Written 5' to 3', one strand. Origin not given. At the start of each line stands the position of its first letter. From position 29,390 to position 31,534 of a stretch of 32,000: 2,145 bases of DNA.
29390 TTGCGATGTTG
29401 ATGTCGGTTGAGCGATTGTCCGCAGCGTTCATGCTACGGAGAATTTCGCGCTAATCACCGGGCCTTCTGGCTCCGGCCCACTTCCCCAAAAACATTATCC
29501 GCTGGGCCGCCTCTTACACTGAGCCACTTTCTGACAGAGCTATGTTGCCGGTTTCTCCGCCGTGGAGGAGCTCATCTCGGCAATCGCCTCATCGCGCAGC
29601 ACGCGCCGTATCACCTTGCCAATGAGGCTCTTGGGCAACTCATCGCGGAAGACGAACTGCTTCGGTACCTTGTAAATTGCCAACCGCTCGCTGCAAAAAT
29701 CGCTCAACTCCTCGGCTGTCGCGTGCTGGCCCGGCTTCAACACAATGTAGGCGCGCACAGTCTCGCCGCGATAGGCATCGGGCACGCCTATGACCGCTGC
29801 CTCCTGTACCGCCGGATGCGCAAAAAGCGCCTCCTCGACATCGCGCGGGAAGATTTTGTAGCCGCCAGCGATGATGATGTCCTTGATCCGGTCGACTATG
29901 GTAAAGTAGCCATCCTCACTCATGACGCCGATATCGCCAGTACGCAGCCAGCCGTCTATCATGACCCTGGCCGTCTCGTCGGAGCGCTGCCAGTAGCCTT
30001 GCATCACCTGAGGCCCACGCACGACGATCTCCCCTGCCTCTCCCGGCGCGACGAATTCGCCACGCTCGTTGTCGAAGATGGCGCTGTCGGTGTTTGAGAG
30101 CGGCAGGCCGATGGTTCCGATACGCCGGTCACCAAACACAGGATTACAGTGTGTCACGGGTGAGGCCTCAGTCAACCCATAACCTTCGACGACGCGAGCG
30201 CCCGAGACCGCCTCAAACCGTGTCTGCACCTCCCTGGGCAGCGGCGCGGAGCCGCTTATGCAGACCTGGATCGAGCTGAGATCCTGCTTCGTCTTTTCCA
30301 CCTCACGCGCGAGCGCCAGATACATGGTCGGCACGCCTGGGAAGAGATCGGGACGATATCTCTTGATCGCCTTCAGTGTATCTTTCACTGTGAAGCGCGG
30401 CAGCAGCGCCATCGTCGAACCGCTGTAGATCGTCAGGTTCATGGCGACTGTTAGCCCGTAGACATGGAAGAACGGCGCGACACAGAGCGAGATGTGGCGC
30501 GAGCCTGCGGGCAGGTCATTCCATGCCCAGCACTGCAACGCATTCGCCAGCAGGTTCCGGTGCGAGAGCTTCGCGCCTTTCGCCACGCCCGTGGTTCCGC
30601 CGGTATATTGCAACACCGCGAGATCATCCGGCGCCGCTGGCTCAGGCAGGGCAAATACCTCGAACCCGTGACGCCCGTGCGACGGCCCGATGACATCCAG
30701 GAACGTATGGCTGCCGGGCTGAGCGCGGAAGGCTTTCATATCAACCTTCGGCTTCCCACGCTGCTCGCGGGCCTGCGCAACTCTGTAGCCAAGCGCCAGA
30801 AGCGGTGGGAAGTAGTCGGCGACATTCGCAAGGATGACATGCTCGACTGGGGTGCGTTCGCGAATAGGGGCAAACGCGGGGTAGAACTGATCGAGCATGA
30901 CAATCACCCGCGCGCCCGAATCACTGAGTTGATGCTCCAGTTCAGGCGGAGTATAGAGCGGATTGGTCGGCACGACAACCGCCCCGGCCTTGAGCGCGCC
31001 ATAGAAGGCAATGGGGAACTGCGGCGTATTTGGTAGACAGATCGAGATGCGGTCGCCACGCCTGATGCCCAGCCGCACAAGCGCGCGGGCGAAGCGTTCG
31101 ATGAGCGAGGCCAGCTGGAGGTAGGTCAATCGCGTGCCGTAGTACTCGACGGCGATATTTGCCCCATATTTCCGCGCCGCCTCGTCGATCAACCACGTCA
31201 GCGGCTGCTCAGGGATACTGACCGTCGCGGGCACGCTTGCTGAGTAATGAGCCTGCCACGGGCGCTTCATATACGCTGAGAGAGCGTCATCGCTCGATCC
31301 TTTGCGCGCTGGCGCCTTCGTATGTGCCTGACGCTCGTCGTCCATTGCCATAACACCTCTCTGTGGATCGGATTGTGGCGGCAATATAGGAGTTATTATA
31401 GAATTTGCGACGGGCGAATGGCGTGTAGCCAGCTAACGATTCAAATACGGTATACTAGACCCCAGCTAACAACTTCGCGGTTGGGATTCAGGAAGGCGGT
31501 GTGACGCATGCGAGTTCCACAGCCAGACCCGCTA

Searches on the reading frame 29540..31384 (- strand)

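Call 25: search_protein_families(library=pfam, proteins=[window:29540-31384:-], max_evalue=0.001)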
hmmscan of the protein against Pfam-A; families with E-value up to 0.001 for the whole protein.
window:29540-31384:- (614 aa): 2 families
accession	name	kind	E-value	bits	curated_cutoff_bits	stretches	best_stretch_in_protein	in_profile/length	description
PF00501.34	AMP-binding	-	5.2e-102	342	29.9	1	67-465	2-384/384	AMP-binding enzyme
PF13193.12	AMP-binding_C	-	5.2e-22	79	24.5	1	516-590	2-76/76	AMP-binding enzyme C-terminal domain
